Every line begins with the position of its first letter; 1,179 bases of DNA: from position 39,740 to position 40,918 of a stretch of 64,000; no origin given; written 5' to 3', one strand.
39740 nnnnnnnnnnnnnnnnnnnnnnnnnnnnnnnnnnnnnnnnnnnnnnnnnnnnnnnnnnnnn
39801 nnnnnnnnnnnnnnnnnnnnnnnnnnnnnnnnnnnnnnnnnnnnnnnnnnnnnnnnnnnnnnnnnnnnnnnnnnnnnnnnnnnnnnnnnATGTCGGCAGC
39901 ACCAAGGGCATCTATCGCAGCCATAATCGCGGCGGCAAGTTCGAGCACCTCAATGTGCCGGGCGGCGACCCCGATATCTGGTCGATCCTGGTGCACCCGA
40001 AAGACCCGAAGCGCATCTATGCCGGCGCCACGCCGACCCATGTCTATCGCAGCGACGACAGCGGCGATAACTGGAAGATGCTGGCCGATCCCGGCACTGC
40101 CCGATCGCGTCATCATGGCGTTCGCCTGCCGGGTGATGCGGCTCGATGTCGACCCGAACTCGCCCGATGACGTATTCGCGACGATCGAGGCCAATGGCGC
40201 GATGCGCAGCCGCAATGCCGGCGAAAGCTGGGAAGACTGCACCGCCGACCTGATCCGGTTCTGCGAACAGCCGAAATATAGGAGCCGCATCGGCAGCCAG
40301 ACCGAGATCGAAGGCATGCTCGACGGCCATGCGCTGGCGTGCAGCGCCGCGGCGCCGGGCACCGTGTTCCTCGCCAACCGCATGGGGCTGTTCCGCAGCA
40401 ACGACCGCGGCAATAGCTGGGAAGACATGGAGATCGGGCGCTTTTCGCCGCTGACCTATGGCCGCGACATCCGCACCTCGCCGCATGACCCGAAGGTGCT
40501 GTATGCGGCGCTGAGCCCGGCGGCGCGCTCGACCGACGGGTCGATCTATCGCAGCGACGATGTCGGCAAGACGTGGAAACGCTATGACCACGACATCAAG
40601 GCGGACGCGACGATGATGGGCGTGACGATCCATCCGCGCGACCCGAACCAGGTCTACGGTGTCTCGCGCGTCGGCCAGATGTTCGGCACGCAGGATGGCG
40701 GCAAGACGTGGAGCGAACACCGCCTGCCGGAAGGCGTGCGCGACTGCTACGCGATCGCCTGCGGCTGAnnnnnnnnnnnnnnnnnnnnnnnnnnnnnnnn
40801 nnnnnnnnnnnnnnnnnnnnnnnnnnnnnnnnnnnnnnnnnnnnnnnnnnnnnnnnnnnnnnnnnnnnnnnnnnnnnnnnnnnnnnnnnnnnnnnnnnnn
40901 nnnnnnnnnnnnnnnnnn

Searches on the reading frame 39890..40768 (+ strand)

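Call 43: search_protein_families(library=pfam, proteins=[window:39890-40768:+], max_evalue=0.01)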
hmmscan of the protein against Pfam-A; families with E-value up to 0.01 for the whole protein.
window:39890-40768:+ (292 aa): 5 families
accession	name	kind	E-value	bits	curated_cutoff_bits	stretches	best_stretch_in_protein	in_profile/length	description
PF15902.12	Sortilin-Vps10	-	1.2e-13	51.2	33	1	218-281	2-64/446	Sortilin, neurotensin receptor 3,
PF15899.11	BNR_6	-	9e-06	25.7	27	0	219-230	1-12/14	BNR-Asp box repeat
PF02012.26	BNR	-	3.6e-05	23.6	27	0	267-275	3-11/12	BNR/Asp-box repeat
PF14870.12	PSII_BNR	-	0.00012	21.8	27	0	239-280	17-56/303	Photosynthesis system II assembly factor YCF48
PF13088.12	BNR_2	-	0.0029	17.4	31.4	0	164-277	81-201/277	BNR repeat-like domain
